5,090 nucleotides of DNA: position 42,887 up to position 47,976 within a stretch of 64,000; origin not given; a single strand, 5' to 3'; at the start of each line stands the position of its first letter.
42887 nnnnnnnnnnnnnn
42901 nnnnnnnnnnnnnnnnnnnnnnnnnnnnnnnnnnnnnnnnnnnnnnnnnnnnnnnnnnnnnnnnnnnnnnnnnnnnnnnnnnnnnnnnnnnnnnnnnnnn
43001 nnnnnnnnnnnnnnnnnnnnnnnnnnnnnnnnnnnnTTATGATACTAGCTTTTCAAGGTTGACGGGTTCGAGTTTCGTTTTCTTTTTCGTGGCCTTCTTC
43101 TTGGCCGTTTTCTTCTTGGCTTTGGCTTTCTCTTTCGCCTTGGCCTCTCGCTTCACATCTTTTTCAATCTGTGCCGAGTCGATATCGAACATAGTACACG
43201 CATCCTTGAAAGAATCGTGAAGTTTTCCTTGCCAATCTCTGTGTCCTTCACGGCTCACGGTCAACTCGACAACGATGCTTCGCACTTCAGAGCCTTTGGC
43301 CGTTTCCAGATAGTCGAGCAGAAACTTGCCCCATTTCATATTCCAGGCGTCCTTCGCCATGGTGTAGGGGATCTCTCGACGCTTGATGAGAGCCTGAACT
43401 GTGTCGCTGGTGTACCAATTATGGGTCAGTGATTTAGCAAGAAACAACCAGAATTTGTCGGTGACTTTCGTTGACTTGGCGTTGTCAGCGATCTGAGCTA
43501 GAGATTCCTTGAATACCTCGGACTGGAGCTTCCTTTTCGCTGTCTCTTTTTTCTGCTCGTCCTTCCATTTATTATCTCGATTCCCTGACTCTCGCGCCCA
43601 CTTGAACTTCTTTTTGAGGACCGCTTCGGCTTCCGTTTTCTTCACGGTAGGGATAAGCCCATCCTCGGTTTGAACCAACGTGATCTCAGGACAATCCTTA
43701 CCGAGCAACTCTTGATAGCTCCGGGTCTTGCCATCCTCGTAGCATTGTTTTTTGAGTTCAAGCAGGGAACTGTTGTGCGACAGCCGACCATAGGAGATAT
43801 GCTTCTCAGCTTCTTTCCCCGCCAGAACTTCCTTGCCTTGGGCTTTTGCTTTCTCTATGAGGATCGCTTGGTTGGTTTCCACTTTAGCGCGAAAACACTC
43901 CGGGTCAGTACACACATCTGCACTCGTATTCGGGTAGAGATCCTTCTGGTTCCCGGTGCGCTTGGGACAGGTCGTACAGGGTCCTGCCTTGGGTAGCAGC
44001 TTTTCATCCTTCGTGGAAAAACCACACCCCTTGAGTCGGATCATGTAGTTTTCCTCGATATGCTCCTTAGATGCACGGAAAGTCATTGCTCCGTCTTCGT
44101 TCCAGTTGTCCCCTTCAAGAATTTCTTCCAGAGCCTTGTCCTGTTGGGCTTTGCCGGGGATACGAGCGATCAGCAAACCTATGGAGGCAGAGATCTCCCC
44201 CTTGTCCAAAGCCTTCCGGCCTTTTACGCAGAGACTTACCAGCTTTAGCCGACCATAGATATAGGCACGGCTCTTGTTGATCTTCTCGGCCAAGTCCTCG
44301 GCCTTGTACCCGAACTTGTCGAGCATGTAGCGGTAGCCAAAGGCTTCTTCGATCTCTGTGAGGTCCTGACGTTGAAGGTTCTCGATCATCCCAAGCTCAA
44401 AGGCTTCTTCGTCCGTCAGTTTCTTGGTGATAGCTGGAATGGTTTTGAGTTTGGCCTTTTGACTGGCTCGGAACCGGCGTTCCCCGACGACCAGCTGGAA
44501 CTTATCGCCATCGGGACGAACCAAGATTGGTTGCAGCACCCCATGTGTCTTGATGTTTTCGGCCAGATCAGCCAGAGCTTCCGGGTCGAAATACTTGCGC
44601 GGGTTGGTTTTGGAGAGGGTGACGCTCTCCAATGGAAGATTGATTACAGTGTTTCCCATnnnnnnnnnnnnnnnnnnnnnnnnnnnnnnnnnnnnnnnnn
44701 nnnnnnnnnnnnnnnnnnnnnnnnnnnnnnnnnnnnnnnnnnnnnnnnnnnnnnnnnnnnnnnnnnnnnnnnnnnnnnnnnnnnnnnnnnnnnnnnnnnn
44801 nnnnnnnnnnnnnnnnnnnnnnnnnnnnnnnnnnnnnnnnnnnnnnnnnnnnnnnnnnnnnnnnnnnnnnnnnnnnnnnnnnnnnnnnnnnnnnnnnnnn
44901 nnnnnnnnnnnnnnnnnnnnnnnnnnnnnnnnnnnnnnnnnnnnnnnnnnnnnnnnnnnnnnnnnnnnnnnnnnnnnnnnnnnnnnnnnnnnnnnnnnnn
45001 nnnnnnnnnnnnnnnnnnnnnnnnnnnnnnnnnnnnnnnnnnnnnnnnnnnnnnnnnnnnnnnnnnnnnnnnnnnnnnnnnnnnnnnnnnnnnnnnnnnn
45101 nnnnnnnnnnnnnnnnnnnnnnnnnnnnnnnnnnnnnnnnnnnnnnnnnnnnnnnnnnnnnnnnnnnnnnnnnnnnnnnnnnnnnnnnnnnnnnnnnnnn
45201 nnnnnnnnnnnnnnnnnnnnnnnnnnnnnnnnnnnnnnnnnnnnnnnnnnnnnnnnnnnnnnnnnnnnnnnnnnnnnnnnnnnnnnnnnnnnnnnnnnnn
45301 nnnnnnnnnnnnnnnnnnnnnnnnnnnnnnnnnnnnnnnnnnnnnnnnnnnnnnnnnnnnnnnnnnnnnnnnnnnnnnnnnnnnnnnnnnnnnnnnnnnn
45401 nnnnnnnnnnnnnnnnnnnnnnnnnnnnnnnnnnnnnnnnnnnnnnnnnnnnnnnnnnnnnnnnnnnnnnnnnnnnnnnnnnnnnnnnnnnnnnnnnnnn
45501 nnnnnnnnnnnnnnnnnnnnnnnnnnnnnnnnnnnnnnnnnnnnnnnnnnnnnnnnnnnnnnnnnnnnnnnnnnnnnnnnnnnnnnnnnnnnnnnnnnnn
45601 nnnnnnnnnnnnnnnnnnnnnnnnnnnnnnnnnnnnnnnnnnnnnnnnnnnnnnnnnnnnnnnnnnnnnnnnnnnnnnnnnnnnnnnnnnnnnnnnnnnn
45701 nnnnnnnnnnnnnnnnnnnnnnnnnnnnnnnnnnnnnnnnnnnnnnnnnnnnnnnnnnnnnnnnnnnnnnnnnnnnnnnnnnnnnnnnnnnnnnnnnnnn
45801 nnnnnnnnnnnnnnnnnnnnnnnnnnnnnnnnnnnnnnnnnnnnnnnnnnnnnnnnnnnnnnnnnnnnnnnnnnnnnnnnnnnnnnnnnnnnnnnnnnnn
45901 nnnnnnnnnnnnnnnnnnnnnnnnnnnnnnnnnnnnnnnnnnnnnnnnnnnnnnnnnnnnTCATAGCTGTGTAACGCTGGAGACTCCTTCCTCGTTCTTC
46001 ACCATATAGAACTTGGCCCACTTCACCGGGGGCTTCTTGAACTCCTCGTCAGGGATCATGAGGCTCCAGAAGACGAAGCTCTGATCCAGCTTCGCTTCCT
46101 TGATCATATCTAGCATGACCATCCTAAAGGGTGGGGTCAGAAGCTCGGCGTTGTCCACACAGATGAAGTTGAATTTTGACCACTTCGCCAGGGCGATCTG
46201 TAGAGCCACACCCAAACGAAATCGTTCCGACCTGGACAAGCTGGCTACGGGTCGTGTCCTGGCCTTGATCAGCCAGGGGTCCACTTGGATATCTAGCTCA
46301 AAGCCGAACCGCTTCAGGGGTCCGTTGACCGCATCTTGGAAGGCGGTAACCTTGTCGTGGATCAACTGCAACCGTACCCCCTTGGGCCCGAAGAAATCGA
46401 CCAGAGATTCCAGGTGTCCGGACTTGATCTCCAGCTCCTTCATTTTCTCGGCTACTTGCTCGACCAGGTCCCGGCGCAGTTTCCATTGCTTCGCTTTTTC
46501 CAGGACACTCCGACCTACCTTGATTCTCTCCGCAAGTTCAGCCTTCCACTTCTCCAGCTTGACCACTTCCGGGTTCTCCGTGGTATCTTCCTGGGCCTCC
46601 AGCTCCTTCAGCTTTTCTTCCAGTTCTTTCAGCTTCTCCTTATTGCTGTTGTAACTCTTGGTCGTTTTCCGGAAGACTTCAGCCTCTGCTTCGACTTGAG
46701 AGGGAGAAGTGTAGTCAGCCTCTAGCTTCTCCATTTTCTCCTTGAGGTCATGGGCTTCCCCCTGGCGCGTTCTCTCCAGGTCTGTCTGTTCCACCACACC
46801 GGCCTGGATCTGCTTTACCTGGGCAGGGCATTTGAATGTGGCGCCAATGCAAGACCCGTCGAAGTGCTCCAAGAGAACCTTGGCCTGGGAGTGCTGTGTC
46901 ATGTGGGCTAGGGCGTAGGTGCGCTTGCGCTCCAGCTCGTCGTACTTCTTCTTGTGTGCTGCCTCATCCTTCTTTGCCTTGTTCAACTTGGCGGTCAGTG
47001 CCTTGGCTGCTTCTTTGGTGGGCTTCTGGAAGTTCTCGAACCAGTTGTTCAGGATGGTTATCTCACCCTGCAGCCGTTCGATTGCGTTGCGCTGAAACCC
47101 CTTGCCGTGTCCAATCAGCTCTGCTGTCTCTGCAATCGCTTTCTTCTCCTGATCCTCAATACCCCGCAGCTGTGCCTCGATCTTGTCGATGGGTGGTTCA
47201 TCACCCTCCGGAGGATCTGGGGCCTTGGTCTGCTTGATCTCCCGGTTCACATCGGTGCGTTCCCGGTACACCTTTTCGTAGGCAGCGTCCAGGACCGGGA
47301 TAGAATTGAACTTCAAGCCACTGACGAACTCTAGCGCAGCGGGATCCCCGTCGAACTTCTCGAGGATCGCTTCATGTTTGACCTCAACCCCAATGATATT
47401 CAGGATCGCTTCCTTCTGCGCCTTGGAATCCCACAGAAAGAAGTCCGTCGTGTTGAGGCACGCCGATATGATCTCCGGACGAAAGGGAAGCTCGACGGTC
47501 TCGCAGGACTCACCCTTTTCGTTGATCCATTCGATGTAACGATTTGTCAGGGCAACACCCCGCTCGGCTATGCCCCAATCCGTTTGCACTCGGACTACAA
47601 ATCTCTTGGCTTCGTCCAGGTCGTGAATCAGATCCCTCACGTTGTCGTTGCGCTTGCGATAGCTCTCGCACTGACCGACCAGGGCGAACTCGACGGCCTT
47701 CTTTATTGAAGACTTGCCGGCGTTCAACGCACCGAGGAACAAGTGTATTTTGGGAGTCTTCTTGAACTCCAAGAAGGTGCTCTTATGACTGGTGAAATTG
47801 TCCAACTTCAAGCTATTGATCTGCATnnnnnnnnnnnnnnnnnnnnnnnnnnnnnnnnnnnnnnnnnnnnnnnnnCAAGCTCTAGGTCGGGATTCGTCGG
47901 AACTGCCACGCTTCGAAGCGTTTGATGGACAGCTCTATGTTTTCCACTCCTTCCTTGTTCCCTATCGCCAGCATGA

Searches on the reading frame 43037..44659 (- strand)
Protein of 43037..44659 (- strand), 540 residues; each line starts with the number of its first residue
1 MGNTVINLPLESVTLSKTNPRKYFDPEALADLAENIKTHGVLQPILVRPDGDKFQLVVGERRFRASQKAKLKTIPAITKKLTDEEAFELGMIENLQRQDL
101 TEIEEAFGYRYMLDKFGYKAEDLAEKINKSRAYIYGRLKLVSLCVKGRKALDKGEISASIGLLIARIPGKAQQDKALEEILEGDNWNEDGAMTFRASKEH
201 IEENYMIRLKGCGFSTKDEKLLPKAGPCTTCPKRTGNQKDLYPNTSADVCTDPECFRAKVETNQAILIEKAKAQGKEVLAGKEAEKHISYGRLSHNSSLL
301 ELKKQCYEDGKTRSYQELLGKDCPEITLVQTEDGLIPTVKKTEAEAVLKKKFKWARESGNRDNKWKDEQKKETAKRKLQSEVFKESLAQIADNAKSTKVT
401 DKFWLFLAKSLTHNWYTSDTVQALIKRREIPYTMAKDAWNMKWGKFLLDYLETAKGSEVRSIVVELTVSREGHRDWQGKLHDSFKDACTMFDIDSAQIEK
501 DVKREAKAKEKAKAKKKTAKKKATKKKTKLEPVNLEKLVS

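Call 12: search_protein_families(library=phrogs, proteins=[window:43037-44659:-], max_evalue=0.001)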
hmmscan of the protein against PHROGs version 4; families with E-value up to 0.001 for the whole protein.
window:43037-44659:- (540 aa): 16 families
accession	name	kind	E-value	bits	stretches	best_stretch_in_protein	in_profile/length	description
phrog_4715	-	DNA, RNA and nucleotide metabolism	4.3e-41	142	1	3-394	145-505/630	ParB-like partition protein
phrog_3264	-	DNA, RNA and nucleotide metabolism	4.3e-33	116.3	1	4-235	48-197/337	ParB-like partition protein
phrog_6218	-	DNA, RNA and nucleotide metabolism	6.3e-31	109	1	6-192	6-193/506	ParB-like partition protein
phrog_18726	-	unknown function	3e-26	93.2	1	5-261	3-288/572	-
phrog_1033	-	DNA, RNA and nucleotide metabolism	1.2e-17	65.8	1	18-180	47-214/334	ParB-like partition protein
phrog_8071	-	DNA, RNA and nucleotide metabolism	1e-10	42.4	1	5-124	7-127/389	ParB-like partition protein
phrog_3951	-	unknown function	1.4e-10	42.2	1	7-141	20-163/301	-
phrog_620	-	DNA, RNA and nucleotide metabolism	9.8e-10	39.9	1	4-94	8-95/217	ParB-like partition protein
phrog_12047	-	DNA, RNA and nucleotide metabolism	1.2e-08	35.9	1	27-104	19-94/301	ParB-like partition nuclease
phrog_18056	-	DNA, RNA and nucleotide metabolism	1.8e-08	34.7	1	11-97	9-90/387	ParB-like partition nuclease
phrog_723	-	DNA, RNA and nucleotide metabolism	2e-08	35.3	1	4-130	12-144/223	ParB-like partition protein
phrog_940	-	DNA, RNA and nucleotide metabolism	2.2e-08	34.7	1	11-99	12-97/388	nuclease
phrog_7405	-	unknown function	8.2e-08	33.2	1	4-77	23-96/250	-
phrog_5475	-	unknown function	3e-06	27.3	1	5-78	3-71/458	-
phrog_21315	-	unknown function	0.0001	22.5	1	25-107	28-107/415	-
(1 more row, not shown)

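Call 46: search_protein_families(library=pfam, proteins=[window:43037-44659:-], max_evalue=0.01)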
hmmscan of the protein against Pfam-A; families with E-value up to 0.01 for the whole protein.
window:43037-44659:- (540 aa): 2 families
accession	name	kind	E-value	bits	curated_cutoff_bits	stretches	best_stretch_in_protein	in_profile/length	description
PF02195.25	ParB_N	-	3.8e-29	101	26.3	1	5-96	3-95/95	ParB N-terminal domain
PF17762.8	HTH_ParB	-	3.2e-14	53.3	22.6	1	98-182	1-85/102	ParB HTH domain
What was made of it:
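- A ParB-like gene exists at 43037-44659 (calls 12, 46).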

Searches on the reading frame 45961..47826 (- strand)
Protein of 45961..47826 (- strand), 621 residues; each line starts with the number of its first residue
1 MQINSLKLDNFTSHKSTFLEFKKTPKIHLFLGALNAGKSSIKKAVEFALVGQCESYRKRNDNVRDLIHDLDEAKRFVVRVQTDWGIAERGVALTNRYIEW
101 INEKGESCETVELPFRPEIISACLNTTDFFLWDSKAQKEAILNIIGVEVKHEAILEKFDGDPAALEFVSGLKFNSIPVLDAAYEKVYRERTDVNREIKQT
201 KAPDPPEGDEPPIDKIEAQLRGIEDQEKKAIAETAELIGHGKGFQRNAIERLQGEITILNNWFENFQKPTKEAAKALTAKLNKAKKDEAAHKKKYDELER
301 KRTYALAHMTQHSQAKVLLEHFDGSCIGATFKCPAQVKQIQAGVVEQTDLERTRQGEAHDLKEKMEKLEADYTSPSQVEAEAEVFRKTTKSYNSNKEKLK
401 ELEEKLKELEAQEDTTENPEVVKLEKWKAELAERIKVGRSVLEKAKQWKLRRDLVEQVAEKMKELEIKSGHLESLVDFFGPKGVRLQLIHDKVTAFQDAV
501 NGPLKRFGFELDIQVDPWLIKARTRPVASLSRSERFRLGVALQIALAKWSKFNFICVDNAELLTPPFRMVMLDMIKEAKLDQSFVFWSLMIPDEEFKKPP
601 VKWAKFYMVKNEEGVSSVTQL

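Call 12: search_protein_families(library=phrogs, proteins=[window:45961-47826:-], max_evalue=0.001)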
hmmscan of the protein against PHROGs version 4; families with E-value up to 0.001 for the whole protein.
window:45961-47826:- (621 aa): 3 families
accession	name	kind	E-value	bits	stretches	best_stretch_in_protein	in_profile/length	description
phrog_1499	-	unknown function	5.1e-21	76.4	2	1-318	3-274/427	-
phrog_77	-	DNA, RNA and nucleotide metabolism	1.1e-20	74.8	2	199-564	518-903/967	SbcC-like subunit of palindrome specific endonuclease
phrog_8323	-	unknown function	4.6e-06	26.4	0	1-63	49-109/623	-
